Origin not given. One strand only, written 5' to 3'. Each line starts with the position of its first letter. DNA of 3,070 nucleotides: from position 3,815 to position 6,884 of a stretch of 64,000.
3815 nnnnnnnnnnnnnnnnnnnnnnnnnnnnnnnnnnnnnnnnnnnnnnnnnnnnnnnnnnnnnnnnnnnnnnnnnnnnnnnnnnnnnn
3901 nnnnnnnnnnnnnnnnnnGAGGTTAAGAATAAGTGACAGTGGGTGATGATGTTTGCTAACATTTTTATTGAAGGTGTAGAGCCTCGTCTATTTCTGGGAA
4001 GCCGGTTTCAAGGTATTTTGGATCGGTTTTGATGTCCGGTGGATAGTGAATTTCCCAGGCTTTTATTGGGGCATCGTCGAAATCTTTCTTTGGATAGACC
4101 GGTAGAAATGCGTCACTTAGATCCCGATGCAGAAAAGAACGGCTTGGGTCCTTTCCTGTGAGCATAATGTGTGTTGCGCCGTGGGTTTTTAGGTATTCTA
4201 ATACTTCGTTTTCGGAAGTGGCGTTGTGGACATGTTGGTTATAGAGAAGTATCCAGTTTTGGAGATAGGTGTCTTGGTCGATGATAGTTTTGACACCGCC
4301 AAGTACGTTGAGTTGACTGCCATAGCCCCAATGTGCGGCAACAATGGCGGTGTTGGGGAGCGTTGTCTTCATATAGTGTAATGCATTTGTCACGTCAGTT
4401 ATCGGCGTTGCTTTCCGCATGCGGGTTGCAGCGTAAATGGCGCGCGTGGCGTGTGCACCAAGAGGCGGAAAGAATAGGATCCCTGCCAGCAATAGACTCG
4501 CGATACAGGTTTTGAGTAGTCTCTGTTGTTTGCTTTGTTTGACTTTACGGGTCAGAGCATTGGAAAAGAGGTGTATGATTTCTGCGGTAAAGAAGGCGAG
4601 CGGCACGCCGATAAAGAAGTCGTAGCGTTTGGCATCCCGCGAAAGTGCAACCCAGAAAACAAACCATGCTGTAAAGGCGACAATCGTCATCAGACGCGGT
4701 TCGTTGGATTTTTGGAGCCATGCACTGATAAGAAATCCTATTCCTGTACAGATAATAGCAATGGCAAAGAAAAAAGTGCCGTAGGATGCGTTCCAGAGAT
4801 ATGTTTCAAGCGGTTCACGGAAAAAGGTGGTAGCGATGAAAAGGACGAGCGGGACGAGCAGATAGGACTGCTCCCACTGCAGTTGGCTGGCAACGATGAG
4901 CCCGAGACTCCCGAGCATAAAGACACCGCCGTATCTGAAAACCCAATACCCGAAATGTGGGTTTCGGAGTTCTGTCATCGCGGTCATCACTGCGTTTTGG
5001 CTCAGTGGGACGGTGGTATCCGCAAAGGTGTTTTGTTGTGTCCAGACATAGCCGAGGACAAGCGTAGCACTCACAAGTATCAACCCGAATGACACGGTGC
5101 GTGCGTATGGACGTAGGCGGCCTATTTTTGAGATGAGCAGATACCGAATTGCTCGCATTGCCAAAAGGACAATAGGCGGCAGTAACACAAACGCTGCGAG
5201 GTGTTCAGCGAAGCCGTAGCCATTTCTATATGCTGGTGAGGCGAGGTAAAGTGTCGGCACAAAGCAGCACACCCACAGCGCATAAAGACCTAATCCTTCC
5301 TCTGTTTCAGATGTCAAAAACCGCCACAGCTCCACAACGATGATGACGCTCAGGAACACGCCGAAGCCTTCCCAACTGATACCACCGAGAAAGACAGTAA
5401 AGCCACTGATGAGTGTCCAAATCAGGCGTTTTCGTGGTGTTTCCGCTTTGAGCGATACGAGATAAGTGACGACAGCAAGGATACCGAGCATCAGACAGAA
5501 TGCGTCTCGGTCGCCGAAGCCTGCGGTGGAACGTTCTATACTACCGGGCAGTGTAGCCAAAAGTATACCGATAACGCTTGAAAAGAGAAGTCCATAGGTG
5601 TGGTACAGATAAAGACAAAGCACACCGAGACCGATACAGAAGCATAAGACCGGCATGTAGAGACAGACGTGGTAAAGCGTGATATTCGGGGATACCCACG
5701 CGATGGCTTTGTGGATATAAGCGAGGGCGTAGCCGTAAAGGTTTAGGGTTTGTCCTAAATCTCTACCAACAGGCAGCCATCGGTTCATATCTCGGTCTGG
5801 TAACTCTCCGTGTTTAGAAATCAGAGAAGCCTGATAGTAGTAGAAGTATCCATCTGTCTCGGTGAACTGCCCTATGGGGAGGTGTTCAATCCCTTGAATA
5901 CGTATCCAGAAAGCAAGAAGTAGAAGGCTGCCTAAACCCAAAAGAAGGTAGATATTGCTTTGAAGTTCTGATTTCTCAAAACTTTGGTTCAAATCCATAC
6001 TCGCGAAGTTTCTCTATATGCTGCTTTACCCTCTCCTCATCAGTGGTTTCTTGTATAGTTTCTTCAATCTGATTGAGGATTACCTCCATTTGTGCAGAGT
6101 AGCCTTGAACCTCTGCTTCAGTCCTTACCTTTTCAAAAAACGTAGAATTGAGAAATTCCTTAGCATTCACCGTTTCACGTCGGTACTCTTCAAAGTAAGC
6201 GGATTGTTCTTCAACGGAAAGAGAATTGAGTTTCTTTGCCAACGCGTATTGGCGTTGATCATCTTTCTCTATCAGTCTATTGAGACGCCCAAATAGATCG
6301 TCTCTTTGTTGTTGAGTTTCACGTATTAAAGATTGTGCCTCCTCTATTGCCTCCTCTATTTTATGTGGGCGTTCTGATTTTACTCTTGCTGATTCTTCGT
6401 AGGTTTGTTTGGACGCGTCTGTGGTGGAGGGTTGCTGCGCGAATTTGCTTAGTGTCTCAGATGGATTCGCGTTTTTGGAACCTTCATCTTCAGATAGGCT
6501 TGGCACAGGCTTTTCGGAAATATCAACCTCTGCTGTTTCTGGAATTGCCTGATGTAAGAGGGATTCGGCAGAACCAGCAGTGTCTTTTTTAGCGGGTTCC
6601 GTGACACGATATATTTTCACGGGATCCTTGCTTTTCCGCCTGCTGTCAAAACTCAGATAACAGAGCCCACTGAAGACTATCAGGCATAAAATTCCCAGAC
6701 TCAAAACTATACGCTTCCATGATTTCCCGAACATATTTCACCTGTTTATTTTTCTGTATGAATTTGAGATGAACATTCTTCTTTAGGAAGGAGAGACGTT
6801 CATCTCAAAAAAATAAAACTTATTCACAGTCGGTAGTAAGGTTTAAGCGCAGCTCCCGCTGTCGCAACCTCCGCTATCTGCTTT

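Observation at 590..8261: Sigma / Cys-miniprotein / TM coiled-coil / STT3-like / PilP-like module followed by a decaying tandem copy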

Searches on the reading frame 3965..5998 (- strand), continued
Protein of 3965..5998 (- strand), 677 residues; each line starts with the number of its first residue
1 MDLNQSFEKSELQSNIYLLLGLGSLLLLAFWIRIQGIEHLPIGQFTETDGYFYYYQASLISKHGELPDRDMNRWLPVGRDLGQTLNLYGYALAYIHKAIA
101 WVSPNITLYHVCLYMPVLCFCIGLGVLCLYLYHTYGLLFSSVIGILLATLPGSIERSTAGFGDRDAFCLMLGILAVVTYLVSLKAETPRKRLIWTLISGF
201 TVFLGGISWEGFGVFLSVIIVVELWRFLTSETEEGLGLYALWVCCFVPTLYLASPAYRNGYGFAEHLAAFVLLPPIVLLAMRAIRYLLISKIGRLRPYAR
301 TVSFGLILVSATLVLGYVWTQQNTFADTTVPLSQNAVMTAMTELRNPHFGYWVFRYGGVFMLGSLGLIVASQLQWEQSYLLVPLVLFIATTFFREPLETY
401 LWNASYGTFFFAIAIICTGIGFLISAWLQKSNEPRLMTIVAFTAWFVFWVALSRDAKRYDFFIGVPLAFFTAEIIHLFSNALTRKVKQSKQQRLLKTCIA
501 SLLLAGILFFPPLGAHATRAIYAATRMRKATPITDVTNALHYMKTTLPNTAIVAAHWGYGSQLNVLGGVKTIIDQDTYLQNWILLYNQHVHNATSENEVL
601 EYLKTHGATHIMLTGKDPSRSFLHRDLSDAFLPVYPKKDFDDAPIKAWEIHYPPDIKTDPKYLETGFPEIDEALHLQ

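Call 39: fold_search(model_id=the predicted structure, library=pdb)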
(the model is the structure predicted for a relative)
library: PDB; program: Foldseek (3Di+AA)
matches with E <= 10: 156; with E <= 0.001: 16
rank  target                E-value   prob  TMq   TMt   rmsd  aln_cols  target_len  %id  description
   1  8b6l_I                9.5e-09  1.00  0.44  0.44  15.0       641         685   18  Subtomogram average of the human Sec61-TRAP-OSTA-translocon (released 2022-12-07)
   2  9n9j_I                1.3e-08  1.00  0.44  0.43  15.4       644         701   17  Structure of a GRP94 folding intermediate engaged with a CCDC134- and FKBP11-bound secretory translocon (released 2025-11-19)
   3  6s7o_A                2.2e-08  1.00  0.39  0.40  18.0       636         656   16  Cryo-EM structure of human oligosaccharyltransferase complex OST-A (released 2019-12-18)
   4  7oci_F                7.8e-08  1.00  0.44  0.46  17.2       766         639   14  Cryo-EM structure of yeast Ost6p containing oligosaccharyltransferase complex (released 2022-02-16)
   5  8agc_A                1.0e-07  1.00  0.44  0.43  15.1       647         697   17  Structure of yeast oligosaccharylransferase complex with lipid-linked oligosaccharide and non-acceptor peptide bound (released 2022-12-07)
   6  8pn9_A                1.0e-07  1.00  0.40  0.41  18.1       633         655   16  Structure of human oligosaccharyltransferase OST-A complex bound to NGI-1 (released 2024-05-08)
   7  8age_A                3.1e-07  1.00  0.40  0.42  15.3       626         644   16  Structure of yeast oligosaccharylransferase complex with acceptor peptide bound (released 2022-12-07)
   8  6ezn_F                4.1e-07  1.00  0.39  0.40  17.5       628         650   15  Cryo-EM structure of the yeast oligosaccharyltransferase (OST) complex (released 2018-01-17)
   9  6s7t_A                5.4e-07  1.00  0.42  0.41  16.0       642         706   16  Cryo-EM structure of human oligosaccharyltransferase complex OST-B (released 2019-12-18)
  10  3waj                  8.1e-07  1.00  0.42  0.37  13.7       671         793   13  Crystal structure of the Archaeoglobus fulgidus oligosaccharyltransferase (O29867_ARCFU) complex with Zn and sulfate (released 2013-10-30)
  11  8agb_A                1.4e-06  1.00  0.39  0.41  14.6       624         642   16  Structure of yeast oligosaccharylransferase complex with lipid-linked oligosaccharide bound (released 2022-12-07)
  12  6c26_A                2.1e-06  1.00  0.38  0.39  17.6       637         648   16  The Cryo-EM structure of a eukaryotic oligosaccharyl transferase complex (released 2018-01-31)
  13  6ftg_5                2.2e-06  1.00  0.47  0.49  14.0       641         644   16  Subtomogram average of OST-containing ribosome-translocon complexes from canine rough microsomal membranes (released 2018-03-21)
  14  6gxc_A                3.9e-05  1.00  0.34  0.33  14.7       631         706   14  Bacterial oligosaccharyltransferase PglB in complex with an inhibitory peptide and a reactive lipid-linked oligosaccha (released 2018-11-14)
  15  5ogl_A                1.1e-04  1.00  0.34  0.33  14.9       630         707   14  Structure of bacterial oligosaccharyltransferase PglB in complex with an acceptor peptide and an lipid-linked oligosac (released 2017-10-25)
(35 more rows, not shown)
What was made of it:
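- On STT3/AglB/PglB oligosaccharyltransferase family: DPY19 and Pmt4 come next (call 39).
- Foldseek's top 16 hits are all STT3, AglB or PglB (call 39).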

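Call 53: search_protein_representatives(protein=P0001)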
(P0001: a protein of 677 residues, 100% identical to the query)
Query: 677 residues. Proteins with E-value up to 0.001 (for the whole library): 702; up to 1e-10: 366; up to 1e-30: 133. The best 150 are listed.
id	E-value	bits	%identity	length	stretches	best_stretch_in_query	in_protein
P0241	6.5e-214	728.7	54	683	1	25-667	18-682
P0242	5.6e-198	676.0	52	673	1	17-666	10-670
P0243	2.6e-196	670.5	51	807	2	24-614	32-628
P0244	9.7e-190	648.8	50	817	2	20-617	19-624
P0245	5.0e-188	643.1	49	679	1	16-665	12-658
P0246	1.5e-186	638.3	51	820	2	14-617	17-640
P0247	5.8e-186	636.3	63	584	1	16-471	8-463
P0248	1.8e-185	634.7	49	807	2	21-614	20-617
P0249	4.0e-183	626.9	48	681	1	26-675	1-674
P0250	1.3e-178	612.1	48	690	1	23-664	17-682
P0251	1.0e-172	592.6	47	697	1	25-666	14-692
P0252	3.6e-165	567.6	49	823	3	19-395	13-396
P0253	2.3e-164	564.9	43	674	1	26-667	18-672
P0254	1.4e-163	562.3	58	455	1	14-453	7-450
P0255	1.5e-163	562.3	45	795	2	22-614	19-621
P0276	1.1e-79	285.1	33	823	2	31-621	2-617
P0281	8.8e-71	255.6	31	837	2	26-617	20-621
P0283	3.5e-65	237.1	31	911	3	14-485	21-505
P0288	2.8e-62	227.5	32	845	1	28-617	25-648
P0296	1.5e-56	208.6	30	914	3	24-487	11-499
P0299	4.1e-55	203.9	30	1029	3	19-514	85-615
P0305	1.3e-49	185.6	32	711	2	16-472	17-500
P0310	9.1e-48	179.6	31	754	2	101-627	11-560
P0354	1.2e-34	136.2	26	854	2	25-620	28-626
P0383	2.9e-28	115.1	26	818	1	26-618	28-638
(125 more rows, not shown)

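Call 54: list_cluster_members(proteins=[P0276, P0281, P0283, P0288, P0296, P0299, P0305, P0310, P0354, P0383])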
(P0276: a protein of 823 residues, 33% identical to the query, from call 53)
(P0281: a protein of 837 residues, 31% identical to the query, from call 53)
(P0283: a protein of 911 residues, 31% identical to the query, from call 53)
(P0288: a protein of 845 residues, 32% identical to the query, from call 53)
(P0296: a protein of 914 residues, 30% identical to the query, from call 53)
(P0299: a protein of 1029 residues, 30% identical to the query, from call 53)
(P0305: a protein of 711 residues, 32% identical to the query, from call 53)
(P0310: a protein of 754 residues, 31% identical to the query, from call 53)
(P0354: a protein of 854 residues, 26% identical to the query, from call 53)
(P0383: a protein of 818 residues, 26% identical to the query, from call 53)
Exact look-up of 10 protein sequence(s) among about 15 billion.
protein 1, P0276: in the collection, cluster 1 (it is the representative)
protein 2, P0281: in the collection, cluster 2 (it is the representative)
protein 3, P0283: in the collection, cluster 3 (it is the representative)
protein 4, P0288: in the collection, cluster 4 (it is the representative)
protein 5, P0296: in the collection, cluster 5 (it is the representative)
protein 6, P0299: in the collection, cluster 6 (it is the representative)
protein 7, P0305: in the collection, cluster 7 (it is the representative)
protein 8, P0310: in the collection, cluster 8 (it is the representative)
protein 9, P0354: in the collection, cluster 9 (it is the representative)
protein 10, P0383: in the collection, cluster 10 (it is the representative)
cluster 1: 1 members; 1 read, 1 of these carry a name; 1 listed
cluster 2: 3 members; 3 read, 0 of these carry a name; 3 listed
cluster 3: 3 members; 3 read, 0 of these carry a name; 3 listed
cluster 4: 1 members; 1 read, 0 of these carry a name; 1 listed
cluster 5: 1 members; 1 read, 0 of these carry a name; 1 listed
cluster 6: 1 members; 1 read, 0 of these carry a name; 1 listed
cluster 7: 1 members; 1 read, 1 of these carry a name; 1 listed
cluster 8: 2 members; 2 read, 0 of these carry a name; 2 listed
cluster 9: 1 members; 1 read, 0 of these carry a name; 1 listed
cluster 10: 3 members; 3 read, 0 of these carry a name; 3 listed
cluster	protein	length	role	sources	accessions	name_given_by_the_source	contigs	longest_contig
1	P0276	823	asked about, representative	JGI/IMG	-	asparagine N-glycosylation enzyme membrane subunit Stt3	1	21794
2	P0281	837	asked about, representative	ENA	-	-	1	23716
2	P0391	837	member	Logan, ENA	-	-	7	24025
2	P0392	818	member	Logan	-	-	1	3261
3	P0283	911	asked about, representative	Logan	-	-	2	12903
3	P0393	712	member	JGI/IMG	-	-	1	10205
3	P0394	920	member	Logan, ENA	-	-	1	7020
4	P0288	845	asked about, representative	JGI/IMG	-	-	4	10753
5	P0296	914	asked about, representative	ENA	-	-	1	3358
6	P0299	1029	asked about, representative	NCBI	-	-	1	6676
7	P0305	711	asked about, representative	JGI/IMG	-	asparagine N-glycosylation enzyme membrane subunit Stt3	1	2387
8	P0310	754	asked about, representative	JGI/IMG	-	-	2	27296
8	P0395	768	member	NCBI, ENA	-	-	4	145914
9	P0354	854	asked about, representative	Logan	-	-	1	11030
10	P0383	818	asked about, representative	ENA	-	-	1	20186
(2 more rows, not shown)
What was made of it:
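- Tried and rejected: Whether the ~900-aa WWDYG-bearing sister group lies outside Poribacteria remains open (call 54).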

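Call 67: find_encoding_contigs(protein=P0010, flank=9000, max_places=1)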
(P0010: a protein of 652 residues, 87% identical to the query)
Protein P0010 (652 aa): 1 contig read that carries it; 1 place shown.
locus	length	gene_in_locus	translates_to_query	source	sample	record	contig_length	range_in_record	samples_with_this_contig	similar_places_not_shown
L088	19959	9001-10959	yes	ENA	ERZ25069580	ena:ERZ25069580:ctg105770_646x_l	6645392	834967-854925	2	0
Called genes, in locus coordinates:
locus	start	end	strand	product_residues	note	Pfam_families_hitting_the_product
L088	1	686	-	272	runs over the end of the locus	PF00106:adh_short, PF08659:KR, PF01073:3Beta_HSD (weak), PF13561:adh_short_C2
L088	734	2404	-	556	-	PF03553:Na_H_antiporter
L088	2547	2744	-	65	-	-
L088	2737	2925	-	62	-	-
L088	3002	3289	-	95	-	-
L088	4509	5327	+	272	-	PF04542:Sigma70_r2 (weak), PF08281:Sigma70_r4_2 (faint), PF13384:HTH_23 (faint), PF13404:HTH_AsnC-type (faint), PF13412:HTH_24 (faint), PF04297:UPF0122 (weak), PF04545:Sigma70_r4 (weak)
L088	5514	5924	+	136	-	-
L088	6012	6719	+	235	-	-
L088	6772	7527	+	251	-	-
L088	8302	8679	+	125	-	-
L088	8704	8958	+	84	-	-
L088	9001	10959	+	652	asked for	PF02516:STT3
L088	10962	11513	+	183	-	PF01066:CDP-OH_P_transf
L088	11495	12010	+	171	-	PF11356:T2SSC (weak)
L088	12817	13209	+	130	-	-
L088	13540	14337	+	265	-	-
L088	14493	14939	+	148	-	PF02516:STT3 (weak)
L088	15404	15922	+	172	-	-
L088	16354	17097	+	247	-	-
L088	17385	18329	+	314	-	PF00294:PfkB, PF08543:Phos_pyr_kin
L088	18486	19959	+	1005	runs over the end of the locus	PF13432:TPR_16 (weak), PF13424:TPR_12, PF13414:TPR_11 (weak), PF13424:TPR_12 (weak), PF00515:TPR_1, PF07719:TPR_2 (weak), PF23914:TPR_CcmH_CycH, PF12895:ANAPC3, +24 more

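Call 68: find_encoding_contigs(protein=P0002, flank=9000, max_places=1)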
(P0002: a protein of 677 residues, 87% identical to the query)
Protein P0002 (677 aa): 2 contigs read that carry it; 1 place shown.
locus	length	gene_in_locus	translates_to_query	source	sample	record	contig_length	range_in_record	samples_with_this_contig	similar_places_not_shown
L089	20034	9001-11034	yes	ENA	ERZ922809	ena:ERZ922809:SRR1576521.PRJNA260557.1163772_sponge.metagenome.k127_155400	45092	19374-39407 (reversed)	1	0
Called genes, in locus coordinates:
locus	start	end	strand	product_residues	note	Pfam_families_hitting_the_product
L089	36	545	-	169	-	PF08909:DUF1854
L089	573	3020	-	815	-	PF14470:bPH_3 (weak), PF00664:ABC_membrane, PF00005:ABC_tran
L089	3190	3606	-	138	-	PF16867:DMSP_lyase (weak), PF07883:Cupin_2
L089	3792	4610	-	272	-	PF00106:adh_short, PF08659:KR, PF13561:adh_short_C2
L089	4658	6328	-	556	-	PF03553:Na_H_antiporter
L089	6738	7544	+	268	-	PF07638:Sigma70_ECF (faint), PF04542:Sigma70_r2 (weak), PF04545:Sigma70_r4 (faint), PF08281:Sigma70_r4_2 (faint), PF13404:HTH_AsnC-type (faint)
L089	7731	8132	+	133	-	-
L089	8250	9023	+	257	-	-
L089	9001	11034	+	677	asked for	-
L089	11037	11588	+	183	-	PF01066:CDP-OH_P_transf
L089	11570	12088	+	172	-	PF11356:T2SSC (weak)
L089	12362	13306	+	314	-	PF00294:PfkB, PF08543:Phos_pyr_kin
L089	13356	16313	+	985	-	PF13414:TPR_11 (weak), PF13424:TPR_12, PF13432:TPR_16 (weak), PF13176:TPR_7 (weak), PF13432:TPR_16 (weak), PF23914:TPR_CcmH_CycH (weak), PF13429:TPR_15 (weak), PF12895:ANAPC3, +22 more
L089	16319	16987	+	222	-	PF03099:BPL_LplA_LipB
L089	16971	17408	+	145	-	PF04463:2-thiour_desulf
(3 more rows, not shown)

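Call 69: find_encoding_contigs(protein=P0003, flank=9000, max_places=1)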
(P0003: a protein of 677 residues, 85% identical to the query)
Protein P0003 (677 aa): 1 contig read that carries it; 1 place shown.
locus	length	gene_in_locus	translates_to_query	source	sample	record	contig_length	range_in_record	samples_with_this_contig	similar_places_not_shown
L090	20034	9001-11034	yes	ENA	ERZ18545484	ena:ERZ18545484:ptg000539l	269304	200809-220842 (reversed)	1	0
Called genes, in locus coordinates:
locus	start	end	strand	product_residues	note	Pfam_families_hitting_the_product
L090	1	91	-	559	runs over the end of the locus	PF07993:NAD_binding_4, PF03015:Sterile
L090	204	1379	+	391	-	PF00027:cNMP_binding, PF07228:SpoIIE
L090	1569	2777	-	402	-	-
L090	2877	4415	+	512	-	PF04932:Wzy_C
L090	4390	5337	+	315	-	-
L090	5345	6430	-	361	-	-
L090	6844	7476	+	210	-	PF04542:Sigma70_r2, PF04545:Sigma70_r4, PF08281:Sigma70_r4_2, PF13412:HTH_24 (weak)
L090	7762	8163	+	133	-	-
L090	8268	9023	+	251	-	-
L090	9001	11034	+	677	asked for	PF02516:STT3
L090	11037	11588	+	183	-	PF01066:CDP-OH_P_transf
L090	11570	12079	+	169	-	PF11356:T2SSC (faint)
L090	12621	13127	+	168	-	-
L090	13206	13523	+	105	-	-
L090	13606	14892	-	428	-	PF03702:AnmK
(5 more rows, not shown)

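Call 74: search_protein_families(library=padloc, proteins=[window:3965-5998:-], max_evalue=0.01)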
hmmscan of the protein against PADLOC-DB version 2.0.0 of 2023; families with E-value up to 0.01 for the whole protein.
window:3965-5998:- (677 aa): 0 families

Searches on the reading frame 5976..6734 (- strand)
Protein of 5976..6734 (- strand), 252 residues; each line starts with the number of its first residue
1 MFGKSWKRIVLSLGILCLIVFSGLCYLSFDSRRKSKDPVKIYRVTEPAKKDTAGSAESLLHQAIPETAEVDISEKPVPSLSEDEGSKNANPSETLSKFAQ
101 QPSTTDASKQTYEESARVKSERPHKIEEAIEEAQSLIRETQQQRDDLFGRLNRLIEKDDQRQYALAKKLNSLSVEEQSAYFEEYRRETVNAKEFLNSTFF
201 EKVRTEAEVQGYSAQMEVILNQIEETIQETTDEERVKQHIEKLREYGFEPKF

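Call 4: search_protein_families(library=pfam, proteins=[window:5976-6734:-], max_evalue=0.1)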
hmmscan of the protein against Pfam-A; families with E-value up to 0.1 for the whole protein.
window:5976-6734:- (252 aa): 6 families
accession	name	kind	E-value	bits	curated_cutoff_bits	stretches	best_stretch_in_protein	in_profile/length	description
PF06103.16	DUF948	-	0.0082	16.7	37.2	0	205-244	31-71/89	Bacterial protein of unknown function (DUF948)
PF05791.16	Bacillus_HBL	-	0.016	15.4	29.1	1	190-245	58-112/177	Bacillus haemolytic enterotoxin (HBL)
PF07061.16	Swi5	-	0.033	14.7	22.1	1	206-246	2-46/80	Swi5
PF04822.18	Takusan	-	0.061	13.7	28.1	1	124-170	13-61/85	Takusan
PF05957.18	DUF883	-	0.071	13.5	25.4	0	214-233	5-24/53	DUF883 N-terminal domain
PF08628.17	Nexin_C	-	0.091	13.6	22.3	0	217-248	20-51/110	Sorting nexin C terminal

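Call 5: search_protein_families(library=ncbifam, proteins=[window:5976-6734:-], max_evalue=0.1)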
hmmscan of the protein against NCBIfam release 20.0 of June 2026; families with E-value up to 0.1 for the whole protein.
window:5976-6734:- (252 aa): 3 families
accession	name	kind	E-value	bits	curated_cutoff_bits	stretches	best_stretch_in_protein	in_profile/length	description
TIGR04527.1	mycoplas_twoTM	subfamily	4.1e-05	23.4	125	1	2-239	5-182/248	MG_279/MG_280 family protein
NF011632.3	PRK15058.1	equivalog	0.03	14.6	130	0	173-237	43-106/127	cytochrome b562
NF041035.1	Rad50_Halo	equivalog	0.075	11.4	1000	1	94-235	221-363/883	DNA double-strand break repair ATPase Rad50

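Call 74: search_protein_families(library=padloc, proteins=[window:5976-6734:-], max_evalue=0.01)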
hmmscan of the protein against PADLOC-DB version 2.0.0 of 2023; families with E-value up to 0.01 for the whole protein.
window:5976-6734:- (252 aa): 1 family
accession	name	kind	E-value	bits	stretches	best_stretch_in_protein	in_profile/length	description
PDLC04897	PDC-S06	-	0.0038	13.8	1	106-247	341-474/727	-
